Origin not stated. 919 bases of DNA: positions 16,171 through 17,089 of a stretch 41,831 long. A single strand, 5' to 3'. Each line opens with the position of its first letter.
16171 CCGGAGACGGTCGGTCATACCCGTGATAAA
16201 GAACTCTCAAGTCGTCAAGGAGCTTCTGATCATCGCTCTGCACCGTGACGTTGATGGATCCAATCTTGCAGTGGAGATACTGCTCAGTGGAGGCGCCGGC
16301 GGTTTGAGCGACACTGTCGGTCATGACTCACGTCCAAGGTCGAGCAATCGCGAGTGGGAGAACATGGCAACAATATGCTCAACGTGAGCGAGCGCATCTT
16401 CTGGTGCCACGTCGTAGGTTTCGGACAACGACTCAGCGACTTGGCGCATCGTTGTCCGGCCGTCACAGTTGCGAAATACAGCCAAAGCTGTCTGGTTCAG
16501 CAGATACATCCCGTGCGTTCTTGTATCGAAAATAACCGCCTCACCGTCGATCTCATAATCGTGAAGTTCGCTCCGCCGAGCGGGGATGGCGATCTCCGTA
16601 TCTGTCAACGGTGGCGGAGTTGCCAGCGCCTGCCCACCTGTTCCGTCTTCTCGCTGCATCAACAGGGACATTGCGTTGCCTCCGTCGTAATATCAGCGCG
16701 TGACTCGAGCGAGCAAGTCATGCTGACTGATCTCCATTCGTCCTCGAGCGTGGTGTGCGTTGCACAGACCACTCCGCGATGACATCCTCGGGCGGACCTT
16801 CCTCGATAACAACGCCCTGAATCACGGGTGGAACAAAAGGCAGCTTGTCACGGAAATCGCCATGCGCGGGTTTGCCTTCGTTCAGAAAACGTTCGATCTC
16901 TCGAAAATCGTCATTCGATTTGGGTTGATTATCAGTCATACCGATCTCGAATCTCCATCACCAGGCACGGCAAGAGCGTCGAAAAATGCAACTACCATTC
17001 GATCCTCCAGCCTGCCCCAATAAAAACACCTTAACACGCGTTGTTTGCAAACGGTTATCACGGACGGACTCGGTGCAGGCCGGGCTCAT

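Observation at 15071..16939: Stand-alone PqqD-type RRE plus HprK-like kinase cassette with candidate peptide substrates and no other maturase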

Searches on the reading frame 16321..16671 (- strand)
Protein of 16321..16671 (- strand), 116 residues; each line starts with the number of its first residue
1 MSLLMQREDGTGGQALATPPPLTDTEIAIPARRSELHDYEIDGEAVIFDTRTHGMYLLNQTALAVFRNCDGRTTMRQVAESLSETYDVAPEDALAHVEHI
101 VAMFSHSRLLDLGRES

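Call 3: search_protein_families(library=pfam, proteins=[window:16321-16671:-], max_evalue=0.1)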
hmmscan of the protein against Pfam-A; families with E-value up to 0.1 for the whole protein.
window:16321-16671:- (116 aa): 1 family
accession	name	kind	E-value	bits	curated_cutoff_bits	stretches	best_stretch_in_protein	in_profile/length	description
PF05402.18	PqqD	-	3.9e-13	50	23.4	1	44-108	1-65/67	Coenzyme PQQ synthesis protein D (PqqD)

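Call 4: search_protein_families(library=ncbifam, proteins=[window:16321-16671:-], max_evalue=0.1)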
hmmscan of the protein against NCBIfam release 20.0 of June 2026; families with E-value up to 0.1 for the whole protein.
window:16321-16671:- (116 aa): 8 families
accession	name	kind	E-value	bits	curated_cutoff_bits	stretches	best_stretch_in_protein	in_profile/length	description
NF033530.1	lasso_PqqD_Strm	exception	1.1e-08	35.2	70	1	40-109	8-77/78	lasso peptide biosynthesis PqqD family chaperone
TIGR04248.1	SCM_PqqD_rel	equivalog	1.5e-07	31.5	100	1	40-102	11-73/84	SynChlorMet cassette protein ScmD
TIGR04353.1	PqqD_rel_X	equivalog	5.2e-06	27.3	35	1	42-110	2-73/74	HPr-rel-A system PqqD family peptide chaperone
TIGR03859.1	PQQ_PqqD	equivalog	1.3e-05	25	46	1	54-104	25-74/81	pyrroloquinoline quinone biosynthesis peptide chaperone PqqD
NF033536.1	lasso_PqqD_Bac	exception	0.00074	19.6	80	1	40-110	16-86/88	lasso peptide biosynthesis PqqD family chaperone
NF002535.0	PRK02079.1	equivalog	0.00079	19.2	101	1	53-91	33-71/92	pyrroloquinoline quinone biosynthesis peptide chaperone PqqD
NF012164.0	AlbA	equivalog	0.014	13.8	850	1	57-113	37-93/442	subtilosin maturase AlbA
TIGR03975.1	rSAM_ocin_1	subfamily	0.029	12.8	281.85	1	41-109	529-593/606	RiPP maturation radical SAM C-methyltransferase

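Call 36: search_solved_structures(query=window:16321-16671:-, max_evalue=1, show_alignments=2)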
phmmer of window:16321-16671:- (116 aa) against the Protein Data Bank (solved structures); distinct sequences matched with E-value up to 1: 5.
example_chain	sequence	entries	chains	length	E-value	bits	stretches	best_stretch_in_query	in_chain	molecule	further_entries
5sxy_A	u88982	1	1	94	0.00015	25.1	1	56-111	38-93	Bifunctional coenzyme PQQ synthesis protein C/D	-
5vrd_D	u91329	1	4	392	0.00035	23.9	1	55-110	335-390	Bifunctional coenzyme PQQ synthesis protein C/D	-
8up5_P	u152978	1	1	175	0.005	20.2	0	26-61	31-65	KEOPS complex subunit Pcc1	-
6jx3_B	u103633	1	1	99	0.078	16.4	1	33-103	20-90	TfuB1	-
1u5h_A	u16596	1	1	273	0.92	12.9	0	26-99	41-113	citE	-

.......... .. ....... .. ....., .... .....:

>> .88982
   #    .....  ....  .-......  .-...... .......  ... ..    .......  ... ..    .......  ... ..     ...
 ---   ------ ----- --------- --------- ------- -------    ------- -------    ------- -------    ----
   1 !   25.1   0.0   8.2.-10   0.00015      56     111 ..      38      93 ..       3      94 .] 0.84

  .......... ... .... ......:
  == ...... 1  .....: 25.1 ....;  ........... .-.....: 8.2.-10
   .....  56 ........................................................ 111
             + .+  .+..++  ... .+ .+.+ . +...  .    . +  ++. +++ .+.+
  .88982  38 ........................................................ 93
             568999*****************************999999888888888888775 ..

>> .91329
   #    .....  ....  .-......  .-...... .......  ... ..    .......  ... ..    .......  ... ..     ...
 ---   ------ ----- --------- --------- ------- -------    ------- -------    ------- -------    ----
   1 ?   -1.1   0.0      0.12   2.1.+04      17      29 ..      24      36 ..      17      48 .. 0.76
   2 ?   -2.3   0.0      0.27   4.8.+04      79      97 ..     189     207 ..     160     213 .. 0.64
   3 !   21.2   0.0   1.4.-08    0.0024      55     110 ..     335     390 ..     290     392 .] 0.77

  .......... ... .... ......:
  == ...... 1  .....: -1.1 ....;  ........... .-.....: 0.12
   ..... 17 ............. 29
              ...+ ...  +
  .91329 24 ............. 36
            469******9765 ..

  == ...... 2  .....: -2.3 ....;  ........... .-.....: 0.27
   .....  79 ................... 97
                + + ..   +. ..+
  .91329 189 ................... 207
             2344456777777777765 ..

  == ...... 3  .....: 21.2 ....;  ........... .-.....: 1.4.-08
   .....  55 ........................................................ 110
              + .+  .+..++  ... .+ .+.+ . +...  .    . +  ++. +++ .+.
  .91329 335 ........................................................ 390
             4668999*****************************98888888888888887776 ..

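Call 49: find_homologous_proteins(query=window:16321-16671:-)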
Query window:16321-16671:- (116 aa): 12 proteins with E <= 0.001 among 24 candidates.
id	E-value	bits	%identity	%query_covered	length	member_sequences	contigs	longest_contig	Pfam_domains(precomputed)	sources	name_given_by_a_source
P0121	7.8e-70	250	100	100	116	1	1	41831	PF05402.19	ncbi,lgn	-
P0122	5.4e-53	195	84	96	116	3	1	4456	PF05402.19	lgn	-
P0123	7.2e-43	163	68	100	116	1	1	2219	PF05402.19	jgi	-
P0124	3.7e-41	157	66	100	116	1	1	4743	PF05402.19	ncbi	-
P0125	2.9e-35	138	61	97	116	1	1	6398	PF05402.19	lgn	-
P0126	2.3e-34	136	60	97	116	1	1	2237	PF05402.19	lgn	-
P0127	2.3e-33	132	59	96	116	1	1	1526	PF05402.19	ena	-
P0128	2.6e-33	132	60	97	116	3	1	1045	PF05402.19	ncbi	-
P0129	9.8e-32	127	64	84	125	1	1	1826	PF05402.19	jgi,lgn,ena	-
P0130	5.2e-28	115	55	97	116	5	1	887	PF05402.19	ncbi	-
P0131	5.3e-28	115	56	92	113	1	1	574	PF05402.19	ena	-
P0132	1.9e-25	107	52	97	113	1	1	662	PF05402.19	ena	-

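Call 90: predict_structure(alignment_id=A4)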
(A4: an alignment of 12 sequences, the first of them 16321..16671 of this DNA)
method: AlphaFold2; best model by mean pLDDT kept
length: 116 residues; sequences in the alignment: 12
mean_pLDDT: 79.5   pTM: 0.68
mean pLDDT of the five models: 79.5, 77.7, 75.7, 74.2, 56.7
residues with pLDDT >= 90: 77; 70-90: 11; 50-70: 6; < 50: 22
segments of 3 or more residues with pLDDT < 50: 1-20
pLDDT, mean of each block of 10 residues (from residue 1): 32 40 73 92 91 91 93 94 93 93 91 63
secondary structure, 60 per line:
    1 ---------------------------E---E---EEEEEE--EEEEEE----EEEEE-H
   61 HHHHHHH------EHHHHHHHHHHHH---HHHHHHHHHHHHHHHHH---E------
elements in order: E36-41 E44-49 E54-58 H60-67 H75-86 H90-106

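Call 92: fold_search(model_id=the predicted structure, library=pdb)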
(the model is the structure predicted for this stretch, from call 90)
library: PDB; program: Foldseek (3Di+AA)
matches with E <= 10: 513; with E <= 0.001: 5
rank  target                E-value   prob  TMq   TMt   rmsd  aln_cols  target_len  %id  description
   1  5sxy_MODEL_1_A        1.3e-04  1.00  0.60  0.73   2.0        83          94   25  The solution NMR structure for the PqqD truncation of Methylobacterium extorquens PqqCD representing a functio (released 2017-05-24)
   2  6jx3_B                1.8e-04  1.00  0.59  0.78   2.1        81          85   30  Lasso peptide synthetase B1 complexed with the leader peptide (released 2019-06-26)
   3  5v1u_B                1.9e-04  1.00  0.62  0.81   3.1        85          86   12  TbiB1 in Complex with the TbiA(beta) Leader Peptide (released 2018-09-05)
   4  5v1u_C                3.3e-04  1.00  0.62  0.82   2.7        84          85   12  TbiB1 in Complex with the TbiA(beta) Leader Peptide (released 2018-09-05)
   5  5v1u_D                6.1e-04  1.00  0.60  0.81   2.3        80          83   12  TbiB1 in Complex with the TbiA(beta) Leader Peptide (released 2018-09-05)
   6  5v1u_A                1.1e-03  1.00  0.63  0.84   2.4        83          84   12  TbiB1 in Complex with the TbiA(beta) Leader Peptide (released 2018-09-05)
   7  5v1v_A                1.1e-03  1.00  0.62  0.80   3.6        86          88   13  TbiB1 in Complex with the TbiA(alpha) Leader Peptide (released 2018-09-05)
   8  8hkr_B                1.1e-02  1.00  0.52  0.17   2.5        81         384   20  Crystal Structure of Histone H3 Lysine 79 (H3K79) Methyltransferase Rv2067c from Mycobacterium tuberculosis (released 2023-10-18)
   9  3g2b                  1.7e-02  1.00  0.44  0.55  11.1        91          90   22  crystal structure of PqqD from xanthomonas campestris (released 2009-09-01)
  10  8t19_A                2.0e-02  0.99  0.45  0.57   4.4        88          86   17  RiPP precursor peptide recognition element (RRE) domain of Ocin-ThiF-like partner protein, PbtF, bound to an 8 residue (released 2024-06-12)
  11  5why_B                2.1e-02  1.00  0.51  0.16   2.8        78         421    9  Structural Insights into Thioether Bond Formation in the Biosynthesis of Sactipeptides (released 2017-07-26)
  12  5wgg_A                2.1e-02  1.00  0.50  0.15   3.3        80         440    9  Structural Insights into Thioether Bond Formation in the Biosynthesis of Sactipeptides (released 2017-07-26)
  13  5lq4_A                2.2e-02  0.98  0.43  0.14   4.3        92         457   15  The Structure of ThcOx, the First Oxidase Protein from the Cyanobactin Pathways (released 2016-11-09)
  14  5why_A                2.5e-02  1.00  0.49  0.15   2.7        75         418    9  Structural Insights into Thioether Bond Formation in the Biosynthesis of Sactipeptides (released 2017-07-26)
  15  8hkr_A                2.7e-02  1.00  0.49  0.17   3.3        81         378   21  Crystal Structure of Histone H3 Lysine 79 (H3K79) Methyltransferase Rv2067c from Mycobacterium tuberculosis (released 2023-10-18)
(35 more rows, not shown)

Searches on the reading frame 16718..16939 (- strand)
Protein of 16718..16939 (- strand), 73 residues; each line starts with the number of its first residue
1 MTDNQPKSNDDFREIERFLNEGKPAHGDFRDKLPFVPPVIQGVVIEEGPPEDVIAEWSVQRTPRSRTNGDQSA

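Call 3: search_protein_families(library=pfam, proteins=[window:16718-16939:-], max_evalue=0.1)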
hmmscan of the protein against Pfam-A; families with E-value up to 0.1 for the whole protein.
window:16718-16939:- (73 aa): 1 family
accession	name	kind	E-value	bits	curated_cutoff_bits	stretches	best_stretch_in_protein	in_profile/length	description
PF05391.16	Lsm_interact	-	0.001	19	21.4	1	1-13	2-14/19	Lsm interaction motif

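Call 4: search_protein_families(library=ncbifam, proteins=[window:16718-16939:-], max_evalue=0.1)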
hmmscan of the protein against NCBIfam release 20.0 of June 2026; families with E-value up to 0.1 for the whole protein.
window:16718-16939:- (73 aa): 0 families

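Call 52: find_homologous_proteins(query=window:16718-16939:-, max_evalue=10)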
Query window:16718-16939:- (73 aa): 2 proteins with E <= 10 among 2 candidates.
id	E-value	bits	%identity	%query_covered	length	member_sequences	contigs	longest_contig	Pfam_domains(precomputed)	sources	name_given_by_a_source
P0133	1.2e-42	160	100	100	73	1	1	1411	-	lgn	-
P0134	3.3e-25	105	75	100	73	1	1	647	-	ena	-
